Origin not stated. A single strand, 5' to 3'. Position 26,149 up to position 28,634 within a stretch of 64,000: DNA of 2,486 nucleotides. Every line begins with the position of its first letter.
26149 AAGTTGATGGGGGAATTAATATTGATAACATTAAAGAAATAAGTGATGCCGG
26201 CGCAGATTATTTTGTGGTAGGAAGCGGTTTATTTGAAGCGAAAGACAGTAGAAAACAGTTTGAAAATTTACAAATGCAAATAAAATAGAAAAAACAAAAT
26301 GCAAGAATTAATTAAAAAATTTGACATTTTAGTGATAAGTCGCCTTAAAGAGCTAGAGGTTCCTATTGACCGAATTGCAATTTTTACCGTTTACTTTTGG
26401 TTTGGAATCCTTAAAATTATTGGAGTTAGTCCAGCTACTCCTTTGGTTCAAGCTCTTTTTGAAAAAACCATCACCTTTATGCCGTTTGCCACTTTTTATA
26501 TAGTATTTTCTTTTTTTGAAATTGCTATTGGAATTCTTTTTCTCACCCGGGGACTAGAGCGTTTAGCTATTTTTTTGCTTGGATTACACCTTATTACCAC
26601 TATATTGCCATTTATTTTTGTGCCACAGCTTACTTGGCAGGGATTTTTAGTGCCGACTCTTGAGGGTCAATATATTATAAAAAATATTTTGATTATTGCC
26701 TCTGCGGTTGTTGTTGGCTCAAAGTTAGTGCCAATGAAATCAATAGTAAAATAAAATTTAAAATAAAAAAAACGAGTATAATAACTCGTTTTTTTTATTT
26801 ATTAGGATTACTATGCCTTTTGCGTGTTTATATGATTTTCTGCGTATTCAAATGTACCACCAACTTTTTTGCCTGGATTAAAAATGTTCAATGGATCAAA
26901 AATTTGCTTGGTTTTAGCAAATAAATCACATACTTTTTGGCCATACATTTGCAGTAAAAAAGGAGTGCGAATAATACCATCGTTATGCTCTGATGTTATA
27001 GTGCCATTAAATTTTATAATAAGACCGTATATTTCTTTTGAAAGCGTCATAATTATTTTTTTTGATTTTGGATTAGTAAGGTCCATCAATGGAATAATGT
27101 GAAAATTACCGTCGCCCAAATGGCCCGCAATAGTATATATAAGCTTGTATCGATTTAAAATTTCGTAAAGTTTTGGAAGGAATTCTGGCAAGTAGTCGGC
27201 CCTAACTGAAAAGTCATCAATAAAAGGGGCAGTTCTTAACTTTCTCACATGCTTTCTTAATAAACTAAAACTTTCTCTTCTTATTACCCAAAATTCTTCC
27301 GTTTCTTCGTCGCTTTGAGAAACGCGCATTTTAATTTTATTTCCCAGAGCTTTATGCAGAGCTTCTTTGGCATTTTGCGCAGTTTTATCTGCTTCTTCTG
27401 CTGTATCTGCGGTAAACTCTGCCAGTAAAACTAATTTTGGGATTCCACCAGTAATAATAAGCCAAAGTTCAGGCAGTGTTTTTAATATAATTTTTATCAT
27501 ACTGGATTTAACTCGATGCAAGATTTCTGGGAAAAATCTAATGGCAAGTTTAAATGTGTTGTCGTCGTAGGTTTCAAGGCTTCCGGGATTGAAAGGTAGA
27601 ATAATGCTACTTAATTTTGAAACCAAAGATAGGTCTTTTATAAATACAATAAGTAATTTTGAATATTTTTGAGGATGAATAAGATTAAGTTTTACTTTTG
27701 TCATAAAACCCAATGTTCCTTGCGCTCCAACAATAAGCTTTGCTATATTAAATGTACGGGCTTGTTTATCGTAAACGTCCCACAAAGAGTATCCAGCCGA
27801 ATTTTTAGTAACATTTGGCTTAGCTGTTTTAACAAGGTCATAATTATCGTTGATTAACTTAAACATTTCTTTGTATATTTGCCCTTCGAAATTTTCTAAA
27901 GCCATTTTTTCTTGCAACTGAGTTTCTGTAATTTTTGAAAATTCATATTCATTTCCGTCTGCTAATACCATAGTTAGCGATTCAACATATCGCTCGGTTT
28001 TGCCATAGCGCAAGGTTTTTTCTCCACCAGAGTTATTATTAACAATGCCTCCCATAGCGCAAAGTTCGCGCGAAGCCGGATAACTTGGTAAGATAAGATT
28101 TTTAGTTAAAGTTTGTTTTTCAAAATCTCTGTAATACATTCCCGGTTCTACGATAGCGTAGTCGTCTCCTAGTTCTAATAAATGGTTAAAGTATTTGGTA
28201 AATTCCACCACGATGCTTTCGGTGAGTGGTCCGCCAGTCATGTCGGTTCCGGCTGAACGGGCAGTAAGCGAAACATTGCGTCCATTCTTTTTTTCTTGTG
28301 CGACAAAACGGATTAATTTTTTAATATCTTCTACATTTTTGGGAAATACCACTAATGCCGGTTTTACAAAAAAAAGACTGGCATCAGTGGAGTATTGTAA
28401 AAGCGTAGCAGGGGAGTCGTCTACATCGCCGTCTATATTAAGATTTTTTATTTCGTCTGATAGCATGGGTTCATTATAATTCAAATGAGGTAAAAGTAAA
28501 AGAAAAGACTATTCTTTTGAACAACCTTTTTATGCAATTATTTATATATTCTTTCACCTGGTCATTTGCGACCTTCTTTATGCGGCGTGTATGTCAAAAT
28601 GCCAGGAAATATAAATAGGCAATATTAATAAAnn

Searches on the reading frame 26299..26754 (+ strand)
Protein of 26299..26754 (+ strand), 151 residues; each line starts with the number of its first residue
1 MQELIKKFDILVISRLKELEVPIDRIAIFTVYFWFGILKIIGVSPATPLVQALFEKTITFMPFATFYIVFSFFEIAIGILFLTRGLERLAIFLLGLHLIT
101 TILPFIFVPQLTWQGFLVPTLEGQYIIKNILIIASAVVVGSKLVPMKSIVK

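Call 106: search_protein_families(library=pfam, proteins=[window:26299-26754:+], max_evalue=0.01)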
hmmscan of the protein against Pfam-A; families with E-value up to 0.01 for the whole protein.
window:26299-26754:+ (151 aa): 1 family
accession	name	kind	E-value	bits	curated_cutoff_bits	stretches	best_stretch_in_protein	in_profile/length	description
PF04224.18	DUF417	-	0.0004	20.4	27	0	9-42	3-36/175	Protein of unknown function, DUF417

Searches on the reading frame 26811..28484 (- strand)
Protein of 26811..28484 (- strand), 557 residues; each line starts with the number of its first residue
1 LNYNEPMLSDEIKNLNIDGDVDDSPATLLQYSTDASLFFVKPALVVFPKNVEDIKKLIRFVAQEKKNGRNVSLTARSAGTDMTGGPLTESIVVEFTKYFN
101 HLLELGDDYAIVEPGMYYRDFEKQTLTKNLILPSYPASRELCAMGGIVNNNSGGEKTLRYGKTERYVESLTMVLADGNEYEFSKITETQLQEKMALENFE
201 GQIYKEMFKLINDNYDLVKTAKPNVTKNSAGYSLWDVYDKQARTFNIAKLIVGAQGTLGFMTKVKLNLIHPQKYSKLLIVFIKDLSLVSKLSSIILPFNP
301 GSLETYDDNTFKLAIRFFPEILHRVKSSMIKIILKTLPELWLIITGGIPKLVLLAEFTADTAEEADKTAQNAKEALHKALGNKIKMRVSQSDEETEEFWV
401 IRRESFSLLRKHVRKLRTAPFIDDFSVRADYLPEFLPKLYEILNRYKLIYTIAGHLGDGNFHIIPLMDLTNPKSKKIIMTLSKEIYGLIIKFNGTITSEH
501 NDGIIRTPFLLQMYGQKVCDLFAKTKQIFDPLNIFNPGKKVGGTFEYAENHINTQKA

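Call 5: search_protein_families(library=pfam, proteins=[window:26811-28484:-], max_evalue=0.01)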
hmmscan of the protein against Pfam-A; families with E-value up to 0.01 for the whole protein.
window:26811-28484:- (557 aa): 2 families
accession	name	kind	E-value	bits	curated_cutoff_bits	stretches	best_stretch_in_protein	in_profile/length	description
PF02913.24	FAD-oxidase_C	-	4.6e-40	138.3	21.2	1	351-539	62-247/248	FAD linked oxidases, C-terminal domain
PF01565.28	FAD_binding_4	-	1.4e-26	93.3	26.4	1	42-181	1-137/139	FAD binding domain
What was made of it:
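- Checked: A FAD-linked oxidase does follow (26811-28484; FAD_binding_4 plus FAD-oxidase_C, call 5), after a 148-nt gap.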

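Call 6: search_protein_families(library=ncbifam, proteins=[window:26811-28484:-], max_evalue=0.01)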
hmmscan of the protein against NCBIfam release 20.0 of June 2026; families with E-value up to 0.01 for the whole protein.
window:26811-28484:- (557 aa): 4 families
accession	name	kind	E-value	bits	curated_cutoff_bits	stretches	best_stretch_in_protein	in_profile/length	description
NF049975.1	2HglutDHaseYdiJ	equivalog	4e-78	263.2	1350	1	10-540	20-539/1018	D-2-hydroxyglutarate dehydrogenase YdiJ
TIGR00387.1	glcD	equivalog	7.7e-56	189.7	567.9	2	240-539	142-413/413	glycolate oxidase subunit GlcD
NF008408.0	PRK11230.1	equivalog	4.2e-33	114.6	897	2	352-546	290-477/499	glycolate oxidase subunit GlcD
NF008439.0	PRK11282.1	equivalog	0.00095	18.1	284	0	244-308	146-210/358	glycolate oxidase subunit GlcE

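Call 63: search_protein_families(library=padloc, proteins=[window:26811-28484:-], max_evalue=0.01)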
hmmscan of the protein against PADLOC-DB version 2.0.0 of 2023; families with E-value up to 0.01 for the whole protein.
window:26811-28484:- (557 aa): 0 families
